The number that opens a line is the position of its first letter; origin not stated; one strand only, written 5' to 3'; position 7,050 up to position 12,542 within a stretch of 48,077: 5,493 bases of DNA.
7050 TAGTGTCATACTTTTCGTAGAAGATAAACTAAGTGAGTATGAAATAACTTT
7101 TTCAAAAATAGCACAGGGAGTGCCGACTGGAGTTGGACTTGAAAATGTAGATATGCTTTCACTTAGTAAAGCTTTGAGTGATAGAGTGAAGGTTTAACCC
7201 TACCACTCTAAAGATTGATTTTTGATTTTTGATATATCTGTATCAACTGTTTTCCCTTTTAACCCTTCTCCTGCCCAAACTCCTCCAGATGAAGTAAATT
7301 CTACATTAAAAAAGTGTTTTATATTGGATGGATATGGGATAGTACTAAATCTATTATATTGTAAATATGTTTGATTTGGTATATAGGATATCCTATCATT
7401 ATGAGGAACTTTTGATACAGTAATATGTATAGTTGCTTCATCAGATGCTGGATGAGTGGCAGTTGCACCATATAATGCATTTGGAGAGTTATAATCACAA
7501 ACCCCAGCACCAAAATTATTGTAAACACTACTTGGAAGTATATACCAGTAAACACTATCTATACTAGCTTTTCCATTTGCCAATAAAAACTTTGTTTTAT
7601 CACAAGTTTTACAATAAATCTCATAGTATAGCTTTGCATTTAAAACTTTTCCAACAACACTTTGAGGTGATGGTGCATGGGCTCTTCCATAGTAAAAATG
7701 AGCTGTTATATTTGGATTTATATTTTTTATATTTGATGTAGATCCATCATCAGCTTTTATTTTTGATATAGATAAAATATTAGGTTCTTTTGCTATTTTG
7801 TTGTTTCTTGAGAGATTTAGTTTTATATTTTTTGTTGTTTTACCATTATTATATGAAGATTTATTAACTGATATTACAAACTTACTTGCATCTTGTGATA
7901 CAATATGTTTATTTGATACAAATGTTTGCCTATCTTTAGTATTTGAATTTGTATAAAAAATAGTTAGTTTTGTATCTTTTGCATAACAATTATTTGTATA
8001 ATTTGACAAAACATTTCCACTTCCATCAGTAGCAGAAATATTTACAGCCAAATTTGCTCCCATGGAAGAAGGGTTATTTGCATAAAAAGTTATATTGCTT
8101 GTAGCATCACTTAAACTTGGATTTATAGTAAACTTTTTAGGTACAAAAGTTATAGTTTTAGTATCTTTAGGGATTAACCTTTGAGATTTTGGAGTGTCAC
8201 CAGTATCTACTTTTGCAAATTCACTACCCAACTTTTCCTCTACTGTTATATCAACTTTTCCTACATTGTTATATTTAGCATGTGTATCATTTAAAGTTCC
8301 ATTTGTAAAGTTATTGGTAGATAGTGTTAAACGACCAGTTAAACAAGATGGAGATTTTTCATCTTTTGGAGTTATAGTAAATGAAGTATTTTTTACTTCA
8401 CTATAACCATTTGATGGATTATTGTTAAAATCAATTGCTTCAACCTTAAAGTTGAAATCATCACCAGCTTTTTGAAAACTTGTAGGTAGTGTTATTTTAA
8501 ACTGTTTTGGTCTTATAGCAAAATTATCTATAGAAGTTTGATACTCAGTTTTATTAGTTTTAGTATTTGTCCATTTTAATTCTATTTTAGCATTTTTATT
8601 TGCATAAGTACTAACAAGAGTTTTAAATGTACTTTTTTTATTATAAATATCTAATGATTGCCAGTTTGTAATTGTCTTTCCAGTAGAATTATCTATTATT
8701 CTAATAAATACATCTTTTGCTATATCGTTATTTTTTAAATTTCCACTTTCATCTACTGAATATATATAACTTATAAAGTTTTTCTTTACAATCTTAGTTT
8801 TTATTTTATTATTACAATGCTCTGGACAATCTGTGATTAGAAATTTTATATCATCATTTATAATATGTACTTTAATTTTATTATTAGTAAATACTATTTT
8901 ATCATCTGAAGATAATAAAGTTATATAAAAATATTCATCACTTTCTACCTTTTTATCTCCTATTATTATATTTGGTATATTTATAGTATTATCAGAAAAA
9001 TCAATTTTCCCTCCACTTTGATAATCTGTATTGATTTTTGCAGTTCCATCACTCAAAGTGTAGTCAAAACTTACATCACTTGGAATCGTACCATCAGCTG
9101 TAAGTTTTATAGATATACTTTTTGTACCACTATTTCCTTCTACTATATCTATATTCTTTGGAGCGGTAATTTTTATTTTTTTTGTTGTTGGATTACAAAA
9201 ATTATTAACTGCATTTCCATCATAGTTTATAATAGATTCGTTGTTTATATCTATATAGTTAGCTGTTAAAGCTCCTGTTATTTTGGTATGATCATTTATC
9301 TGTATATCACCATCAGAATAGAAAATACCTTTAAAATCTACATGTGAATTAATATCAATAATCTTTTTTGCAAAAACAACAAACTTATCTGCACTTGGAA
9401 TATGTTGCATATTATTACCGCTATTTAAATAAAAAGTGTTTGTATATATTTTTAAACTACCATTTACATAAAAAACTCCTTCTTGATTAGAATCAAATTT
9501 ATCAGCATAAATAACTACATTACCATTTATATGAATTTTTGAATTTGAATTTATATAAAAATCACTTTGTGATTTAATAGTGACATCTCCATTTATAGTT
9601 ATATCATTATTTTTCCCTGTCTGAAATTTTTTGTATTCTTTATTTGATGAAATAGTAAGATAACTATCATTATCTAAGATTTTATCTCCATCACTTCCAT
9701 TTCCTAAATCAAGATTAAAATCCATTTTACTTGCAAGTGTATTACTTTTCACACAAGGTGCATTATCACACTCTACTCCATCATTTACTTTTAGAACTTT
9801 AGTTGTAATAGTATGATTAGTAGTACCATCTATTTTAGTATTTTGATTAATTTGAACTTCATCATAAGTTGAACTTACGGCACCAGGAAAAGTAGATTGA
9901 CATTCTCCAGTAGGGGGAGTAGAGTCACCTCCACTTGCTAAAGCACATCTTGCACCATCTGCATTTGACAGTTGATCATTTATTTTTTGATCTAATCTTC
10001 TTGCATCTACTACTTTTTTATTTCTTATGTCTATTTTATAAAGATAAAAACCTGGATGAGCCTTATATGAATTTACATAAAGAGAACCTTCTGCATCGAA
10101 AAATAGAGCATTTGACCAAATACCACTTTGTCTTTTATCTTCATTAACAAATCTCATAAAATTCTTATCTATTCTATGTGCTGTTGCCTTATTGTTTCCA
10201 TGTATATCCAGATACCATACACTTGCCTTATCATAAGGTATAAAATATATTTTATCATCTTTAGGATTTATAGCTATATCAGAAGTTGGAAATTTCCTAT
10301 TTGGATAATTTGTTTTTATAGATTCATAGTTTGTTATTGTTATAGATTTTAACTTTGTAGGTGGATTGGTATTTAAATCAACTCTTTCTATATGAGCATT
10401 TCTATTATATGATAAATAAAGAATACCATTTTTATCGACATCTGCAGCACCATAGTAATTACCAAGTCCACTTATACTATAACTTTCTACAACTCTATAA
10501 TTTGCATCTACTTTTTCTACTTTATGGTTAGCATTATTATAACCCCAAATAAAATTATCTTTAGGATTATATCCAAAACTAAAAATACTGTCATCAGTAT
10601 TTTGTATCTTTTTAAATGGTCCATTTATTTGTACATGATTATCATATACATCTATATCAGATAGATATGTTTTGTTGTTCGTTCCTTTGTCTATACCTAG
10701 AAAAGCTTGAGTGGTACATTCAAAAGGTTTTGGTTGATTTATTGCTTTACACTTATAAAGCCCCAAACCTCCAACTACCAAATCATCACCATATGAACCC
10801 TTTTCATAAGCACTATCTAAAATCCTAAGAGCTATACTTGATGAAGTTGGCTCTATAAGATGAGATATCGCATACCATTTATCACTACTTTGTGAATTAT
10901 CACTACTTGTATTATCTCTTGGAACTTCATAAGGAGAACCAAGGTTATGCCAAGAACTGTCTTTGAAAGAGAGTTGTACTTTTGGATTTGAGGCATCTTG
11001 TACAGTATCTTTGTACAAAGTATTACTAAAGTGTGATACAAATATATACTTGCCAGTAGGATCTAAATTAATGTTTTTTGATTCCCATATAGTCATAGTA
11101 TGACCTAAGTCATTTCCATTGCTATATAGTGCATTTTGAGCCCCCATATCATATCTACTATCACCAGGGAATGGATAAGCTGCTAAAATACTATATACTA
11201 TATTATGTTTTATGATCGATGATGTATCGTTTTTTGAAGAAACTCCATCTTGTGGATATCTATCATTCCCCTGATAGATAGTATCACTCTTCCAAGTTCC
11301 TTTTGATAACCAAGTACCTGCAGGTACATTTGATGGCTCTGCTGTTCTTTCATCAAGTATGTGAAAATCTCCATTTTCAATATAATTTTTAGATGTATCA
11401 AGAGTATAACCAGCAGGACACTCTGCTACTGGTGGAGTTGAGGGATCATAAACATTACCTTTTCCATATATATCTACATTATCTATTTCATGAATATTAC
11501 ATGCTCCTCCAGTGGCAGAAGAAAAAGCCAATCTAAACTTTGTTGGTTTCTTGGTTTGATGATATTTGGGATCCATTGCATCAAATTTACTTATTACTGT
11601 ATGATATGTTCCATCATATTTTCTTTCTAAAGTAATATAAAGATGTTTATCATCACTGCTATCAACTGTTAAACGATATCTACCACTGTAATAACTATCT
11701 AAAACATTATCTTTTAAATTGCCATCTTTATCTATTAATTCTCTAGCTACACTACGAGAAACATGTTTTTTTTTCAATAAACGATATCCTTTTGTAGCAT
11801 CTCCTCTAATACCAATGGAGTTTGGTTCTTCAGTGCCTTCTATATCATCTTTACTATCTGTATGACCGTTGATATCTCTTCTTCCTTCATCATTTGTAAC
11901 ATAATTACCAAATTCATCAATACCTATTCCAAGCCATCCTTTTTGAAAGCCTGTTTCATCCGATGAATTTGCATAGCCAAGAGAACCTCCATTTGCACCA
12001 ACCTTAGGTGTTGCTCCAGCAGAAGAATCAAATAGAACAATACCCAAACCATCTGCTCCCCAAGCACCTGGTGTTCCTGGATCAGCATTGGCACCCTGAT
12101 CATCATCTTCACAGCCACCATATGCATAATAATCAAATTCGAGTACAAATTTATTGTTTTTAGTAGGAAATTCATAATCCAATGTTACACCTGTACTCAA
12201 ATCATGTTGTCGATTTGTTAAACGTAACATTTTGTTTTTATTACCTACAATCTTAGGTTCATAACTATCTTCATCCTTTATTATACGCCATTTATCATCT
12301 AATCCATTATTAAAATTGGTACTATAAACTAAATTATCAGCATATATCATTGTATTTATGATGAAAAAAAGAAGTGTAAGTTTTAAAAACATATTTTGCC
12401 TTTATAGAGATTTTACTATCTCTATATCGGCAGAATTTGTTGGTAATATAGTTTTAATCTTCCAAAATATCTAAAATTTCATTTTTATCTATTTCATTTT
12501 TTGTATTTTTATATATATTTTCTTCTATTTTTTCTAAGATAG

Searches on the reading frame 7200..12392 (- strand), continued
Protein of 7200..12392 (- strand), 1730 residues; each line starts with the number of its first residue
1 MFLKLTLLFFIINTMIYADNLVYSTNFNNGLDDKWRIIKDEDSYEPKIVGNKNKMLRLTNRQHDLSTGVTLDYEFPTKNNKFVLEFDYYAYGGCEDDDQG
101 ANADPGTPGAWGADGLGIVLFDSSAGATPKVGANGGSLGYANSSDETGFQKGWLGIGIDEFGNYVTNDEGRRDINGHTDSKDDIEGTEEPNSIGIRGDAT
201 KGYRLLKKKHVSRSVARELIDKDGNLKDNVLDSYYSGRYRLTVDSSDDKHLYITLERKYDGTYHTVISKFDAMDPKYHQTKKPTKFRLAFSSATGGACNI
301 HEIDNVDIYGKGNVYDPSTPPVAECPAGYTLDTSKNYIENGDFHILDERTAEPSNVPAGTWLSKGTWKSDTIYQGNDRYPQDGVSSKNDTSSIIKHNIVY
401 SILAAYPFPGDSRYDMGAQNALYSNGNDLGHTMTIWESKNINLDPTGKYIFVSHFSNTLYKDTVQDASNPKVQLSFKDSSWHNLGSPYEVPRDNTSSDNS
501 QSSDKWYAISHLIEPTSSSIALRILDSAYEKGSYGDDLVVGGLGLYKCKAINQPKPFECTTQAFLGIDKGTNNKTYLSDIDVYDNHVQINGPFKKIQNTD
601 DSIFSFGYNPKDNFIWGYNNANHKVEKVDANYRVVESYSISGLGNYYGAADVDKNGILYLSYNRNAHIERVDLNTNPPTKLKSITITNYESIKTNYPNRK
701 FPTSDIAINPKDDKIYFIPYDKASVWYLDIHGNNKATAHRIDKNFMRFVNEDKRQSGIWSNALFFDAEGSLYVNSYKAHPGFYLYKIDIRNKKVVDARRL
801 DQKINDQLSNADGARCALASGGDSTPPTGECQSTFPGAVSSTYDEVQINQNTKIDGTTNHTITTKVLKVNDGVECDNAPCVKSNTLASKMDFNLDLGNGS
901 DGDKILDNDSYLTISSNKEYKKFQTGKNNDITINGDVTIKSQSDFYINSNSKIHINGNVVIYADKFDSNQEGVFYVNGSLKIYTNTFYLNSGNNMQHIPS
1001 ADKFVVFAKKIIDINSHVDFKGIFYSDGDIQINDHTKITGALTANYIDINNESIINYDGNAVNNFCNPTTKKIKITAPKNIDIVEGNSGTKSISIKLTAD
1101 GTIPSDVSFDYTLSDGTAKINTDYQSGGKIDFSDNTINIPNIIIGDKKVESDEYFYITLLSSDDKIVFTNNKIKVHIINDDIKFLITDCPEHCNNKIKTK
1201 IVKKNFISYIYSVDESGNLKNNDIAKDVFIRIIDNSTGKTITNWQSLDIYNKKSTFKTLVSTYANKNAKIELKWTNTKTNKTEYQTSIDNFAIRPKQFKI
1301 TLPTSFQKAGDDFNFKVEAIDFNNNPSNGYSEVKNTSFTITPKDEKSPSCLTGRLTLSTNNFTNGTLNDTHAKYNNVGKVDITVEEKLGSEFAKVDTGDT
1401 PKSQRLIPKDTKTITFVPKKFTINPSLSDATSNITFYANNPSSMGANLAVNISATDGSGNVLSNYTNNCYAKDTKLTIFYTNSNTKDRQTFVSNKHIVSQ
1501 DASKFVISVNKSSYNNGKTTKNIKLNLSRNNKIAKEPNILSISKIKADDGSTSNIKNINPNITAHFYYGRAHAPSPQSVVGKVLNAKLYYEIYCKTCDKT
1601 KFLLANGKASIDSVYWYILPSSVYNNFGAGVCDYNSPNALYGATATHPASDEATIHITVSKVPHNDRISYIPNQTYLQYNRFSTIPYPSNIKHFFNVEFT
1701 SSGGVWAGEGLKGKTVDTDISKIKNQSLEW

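Call 85: search_protein_families(library=pfam, proteins=[P0017, P0021, P0022], max_evalue=0.001)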
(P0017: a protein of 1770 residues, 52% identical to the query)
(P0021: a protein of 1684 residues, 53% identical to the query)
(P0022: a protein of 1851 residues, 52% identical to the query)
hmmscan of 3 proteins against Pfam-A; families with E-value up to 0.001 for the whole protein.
P0017 (1770 aa): 2 families
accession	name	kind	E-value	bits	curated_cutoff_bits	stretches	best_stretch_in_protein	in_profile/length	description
PF05567.17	T4P_PilY1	-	1.2e-64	219.2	28.1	1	1244-1588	1-377/411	PilY1 beta-propeller domain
PF20009.4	GEVED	-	7.9e-14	52.7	24.4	1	739-817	2-77/78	GEVED domain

P0021 (1684 aa): 2 families
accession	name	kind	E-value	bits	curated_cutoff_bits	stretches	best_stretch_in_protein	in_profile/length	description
PF05567.17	T4P_PilY1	-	1.1e-65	222.6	28.1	1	1140-1498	1-377/411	PilY1 beta-propeller domain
PF20009.4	GEVED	-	2.7e-17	63.8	24.4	1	918-992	1-78/78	GEVED domain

P0022 (1851 aa): 3 families
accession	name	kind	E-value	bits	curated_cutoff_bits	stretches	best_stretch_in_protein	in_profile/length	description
PF05567.17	T4P_PilY1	-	7.4e-64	216.6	28.1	1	1306-1675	1-390/411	PilY1 beta-propeller domain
PF20009.4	GEVED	-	1.3e-16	61.6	24.4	1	1084-1157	1-77/78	GEVED domain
PF07691.17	PA14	-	4e-09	36.9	24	1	312-427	23-141/147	PA14 domain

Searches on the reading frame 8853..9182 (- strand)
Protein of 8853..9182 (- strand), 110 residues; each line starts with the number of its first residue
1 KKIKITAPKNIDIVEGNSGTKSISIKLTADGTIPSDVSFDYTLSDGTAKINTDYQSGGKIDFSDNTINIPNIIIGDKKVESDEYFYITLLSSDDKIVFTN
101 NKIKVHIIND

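Call 8: search_protein_families(library=pfam, proteins=[window:8853-9182:-], max_evalue=10)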
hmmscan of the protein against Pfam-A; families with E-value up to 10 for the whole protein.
window:8853-9182:- (110 aa): 2 families
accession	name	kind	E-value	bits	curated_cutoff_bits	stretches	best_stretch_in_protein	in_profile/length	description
PF03160.20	Calx-beta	-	1e-07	32.4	27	1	15-94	18-102/119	Calx-beta domain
PF16369.11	GH43_C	-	0.0045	17.9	23.4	1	15-57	30-65/100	C-terminal lipocalin-like domain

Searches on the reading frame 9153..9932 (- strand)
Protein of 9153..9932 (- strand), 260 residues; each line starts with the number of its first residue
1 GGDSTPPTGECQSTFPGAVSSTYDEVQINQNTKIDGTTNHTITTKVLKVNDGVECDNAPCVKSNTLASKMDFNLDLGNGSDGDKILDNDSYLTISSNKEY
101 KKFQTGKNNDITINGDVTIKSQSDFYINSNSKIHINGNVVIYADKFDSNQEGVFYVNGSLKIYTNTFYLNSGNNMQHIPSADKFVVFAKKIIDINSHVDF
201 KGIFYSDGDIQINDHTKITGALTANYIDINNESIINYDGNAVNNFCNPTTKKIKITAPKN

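Call 8: search_protein_families(library=pfam, proteins=[window:9153-9932:-], max_evalue=10)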
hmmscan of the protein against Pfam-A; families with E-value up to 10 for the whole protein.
window:9153-9932:- (260 aa): 4 families
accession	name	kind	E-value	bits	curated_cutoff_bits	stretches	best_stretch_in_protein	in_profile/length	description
PF23981.1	DUF7305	-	6.1e-05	23.4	27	1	110-239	62-180/185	Domain of unknown function (DUF7305)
PF04519.19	Bactofilin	-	0.0025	18.5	27.9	1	200-230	25-88/98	Polymer-forming cytoskeletal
PF10833.13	DUF2572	-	0.065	13.3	23.8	1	178-245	133-201/219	Protein of unknown function (DUF2572)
PF13617.11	Lipoprotein_19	-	7.2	6.9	25.8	0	111-120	5-14/34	YnbE-like lipoprotein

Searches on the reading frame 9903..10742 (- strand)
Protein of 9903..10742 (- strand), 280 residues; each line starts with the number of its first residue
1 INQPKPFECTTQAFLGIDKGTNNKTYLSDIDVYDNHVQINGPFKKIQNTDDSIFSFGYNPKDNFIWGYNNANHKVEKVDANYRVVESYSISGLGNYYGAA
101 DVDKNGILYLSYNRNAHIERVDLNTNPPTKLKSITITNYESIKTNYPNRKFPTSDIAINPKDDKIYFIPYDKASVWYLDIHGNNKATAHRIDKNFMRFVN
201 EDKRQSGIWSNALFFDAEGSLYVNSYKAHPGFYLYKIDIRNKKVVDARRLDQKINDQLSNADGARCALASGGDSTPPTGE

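Call 8: search_protein_families(library=pfam, proteins=[window:9903-10742:-], max_evalue=10)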
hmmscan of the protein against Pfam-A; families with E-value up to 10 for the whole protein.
window:9903-10742:- (280 aa): 2 families
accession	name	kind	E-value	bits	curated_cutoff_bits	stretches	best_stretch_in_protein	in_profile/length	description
PF21959.2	DUF6923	-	3.5e-08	34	27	2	24-126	109-206/234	Repeat of unknown function (DUF6923)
PF06977.17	SdiA-regulated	-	0.0024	17.5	21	1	37-167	11-135/249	SdiA-regulated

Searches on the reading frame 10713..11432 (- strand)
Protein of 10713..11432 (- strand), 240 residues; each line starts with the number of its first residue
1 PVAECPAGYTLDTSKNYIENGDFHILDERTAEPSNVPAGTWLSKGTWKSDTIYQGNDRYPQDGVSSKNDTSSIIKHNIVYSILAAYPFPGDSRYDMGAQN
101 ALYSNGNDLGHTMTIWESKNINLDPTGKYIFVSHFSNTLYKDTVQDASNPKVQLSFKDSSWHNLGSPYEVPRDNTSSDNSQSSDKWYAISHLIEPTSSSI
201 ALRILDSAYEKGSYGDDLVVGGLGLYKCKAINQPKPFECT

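Call 8: search_protein_families(library=pfam, proteins=[window:10713-11432:-], max_evalue=10)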
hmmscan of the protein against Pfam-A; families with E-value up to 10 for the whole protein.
window:10713-11432:- (240 aa): 0 families

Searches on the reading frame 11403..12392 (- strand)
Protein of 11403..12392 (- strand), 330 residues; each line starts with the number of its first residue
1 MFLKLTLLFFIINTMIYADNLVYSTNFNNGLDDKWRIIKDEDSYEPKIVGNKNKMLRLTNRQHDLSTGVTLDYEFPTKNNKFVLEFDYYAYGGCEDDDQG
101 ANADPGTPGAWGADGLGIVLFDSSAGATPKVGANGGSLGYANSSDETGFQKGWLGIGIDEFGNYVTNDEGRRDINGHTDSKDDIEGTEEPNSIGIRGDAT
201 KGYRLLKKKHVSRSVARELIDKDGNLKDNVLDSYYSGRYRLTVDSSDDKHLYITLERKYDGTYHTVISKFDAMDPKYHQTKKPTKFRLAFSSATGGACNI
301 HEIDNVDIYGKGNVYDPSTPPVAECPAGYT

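Call 8: search_protein_families(library=pfam, proteins=[window:11403-12392:-], max_evalue=10)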
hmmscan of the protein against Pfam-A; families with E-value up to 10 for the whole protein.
window:11403-12392:- (330 aa): 1 family
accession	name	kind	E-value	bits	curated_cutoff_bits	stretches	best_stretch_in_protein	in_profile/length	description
PF18483.9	Lectin_L-type_dom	-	4.4e-09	37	78.3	1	46-304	20-212/215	Legume lectin beta-barrel domain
